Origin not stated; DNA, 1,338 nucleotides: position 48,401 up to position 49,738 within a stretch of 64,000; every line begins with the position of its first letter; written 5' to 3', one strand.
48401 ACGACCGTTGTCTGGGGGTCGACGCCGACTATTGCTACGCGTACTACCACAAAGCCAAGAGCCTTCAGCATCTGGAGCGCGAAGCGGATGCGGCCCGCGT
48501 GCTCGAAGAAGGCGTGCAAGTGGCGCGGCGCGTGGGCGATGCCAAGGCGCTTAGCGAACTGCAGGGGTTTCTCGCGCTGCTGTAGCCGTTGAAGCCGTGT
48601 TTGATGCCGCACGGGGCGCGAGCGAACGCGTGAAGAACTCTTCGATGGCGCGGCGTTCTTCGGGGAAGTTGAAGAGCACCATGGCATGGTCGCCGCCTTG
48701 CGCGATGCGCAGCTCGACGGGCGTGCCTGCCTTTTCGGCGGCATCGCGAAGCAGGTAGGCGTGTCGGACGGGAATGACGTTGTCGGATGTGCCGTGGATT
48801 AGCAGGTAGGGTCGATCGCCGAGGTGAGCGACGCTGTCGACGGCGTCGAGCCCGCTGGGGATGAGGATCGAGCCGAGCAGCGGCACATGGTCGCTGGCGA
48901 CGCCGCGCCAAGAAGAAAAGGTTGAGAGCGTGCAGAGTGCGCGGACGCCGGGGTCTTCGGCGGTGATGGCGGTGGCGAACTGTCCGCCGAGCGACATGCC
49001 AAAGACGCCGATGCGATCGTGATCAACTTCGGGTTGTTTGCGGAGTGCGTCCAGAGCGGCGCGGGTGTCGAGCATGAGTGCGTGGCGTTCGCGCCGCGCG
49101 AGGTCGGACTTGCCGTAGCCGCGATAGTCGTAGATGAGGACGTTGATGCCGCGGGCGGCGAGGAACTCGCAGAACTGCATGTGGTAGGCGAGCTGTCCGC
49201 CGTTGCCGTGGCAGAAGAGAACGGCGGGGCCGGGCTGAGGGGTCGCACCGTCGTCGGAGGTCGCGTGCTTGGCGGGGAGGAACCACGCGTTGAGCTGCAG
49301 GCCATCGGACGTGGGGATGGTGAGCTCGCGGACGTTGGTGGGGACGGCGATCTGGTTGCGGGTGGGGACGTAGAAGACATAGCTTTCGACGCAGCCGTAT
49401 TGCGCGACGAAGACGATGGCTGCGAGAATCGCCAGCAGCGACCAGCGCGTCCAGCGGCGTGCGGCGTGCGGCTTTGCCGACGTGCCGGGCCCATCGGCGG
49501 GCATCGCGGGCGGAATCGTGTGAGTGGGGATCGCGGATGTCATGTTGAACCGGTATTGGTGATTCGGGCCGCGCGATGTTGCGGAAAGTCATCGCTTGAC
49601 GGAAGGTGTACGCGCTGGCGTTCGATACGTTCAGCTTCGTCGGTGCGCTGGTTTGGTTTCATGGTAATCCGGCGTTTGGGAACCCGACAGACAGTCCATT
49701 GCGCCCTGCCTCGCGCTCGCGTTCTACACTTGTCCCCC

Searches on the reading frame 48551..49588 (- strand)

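Call 18: search_protein_families(library=pfam, proteins=[window:48551-49588:-], max_evalue=0.0001)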
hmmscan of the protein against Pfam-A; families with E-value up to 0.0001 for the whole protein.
window:48551-49588:- (345 aa): 13 families
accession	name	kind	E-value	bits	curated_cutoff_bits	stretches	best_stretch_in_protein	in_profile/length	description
PF12146.15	Hydrolase_4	-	2.5e-17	63.4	27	1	119-227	3-113/239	Serine aminopeptidase, S33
PF00326.27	Peptidase_S9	-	8.7e-16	58.5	22.6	1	141-323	8-210/213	Prolyl oligopeptidase family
PF00561.26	Abhydrolase_1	-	2.6e-15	57.2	25.8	1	121-227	1-109/245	alpha/beta hydrolase fold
PF12697.13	Abhydrolase_6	-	5.1e-10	40.8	26.3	1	123-223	1-93/217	Alpha/beta hydrolase family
PF01738.24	DLH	-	8.5e-10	39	21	1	167-303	73-188/217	Dienelactone hydrolase family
PF06500.17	FrsA-like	-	3.1e-09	36.6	22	1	82-221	164-296/414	Esterase FrsA-like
PF02129.25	Peptidase_S15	-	1.3e-07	32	23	1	129-229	46-134/262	X-Pro dipeptidyl-peptidase (S15 family)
PF02230.22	Abhydrolase_2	-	5.2e-06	26.9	23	0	252-303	149-201/217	Phospholipase/Carboxylesterase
PF20434.5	BD-FAE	-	2.6e-05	24.3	26.8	0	136-207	32-105/215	BD-FAE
PF20408.4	Abhydrolase_11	-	2.8e-05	24.4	27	1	122-301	4-165/193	Alpha/beta hydrolase domain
PF05448.18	AXE1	-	4.8e-05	22.7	21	0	171-221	156-206/321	Acetyl xylan esterase (AXE1)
PF08840.17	BAAT_C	-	6.7e-05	23.5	20.9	0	178-222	9-53/210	BAAT / Acyl-CoA thioester hydrolase C terminal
PF07859.19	Abhydrolase_3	-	9.5e-05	22.7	25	0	125-209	3-89/210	alpha/beta hydrolase fold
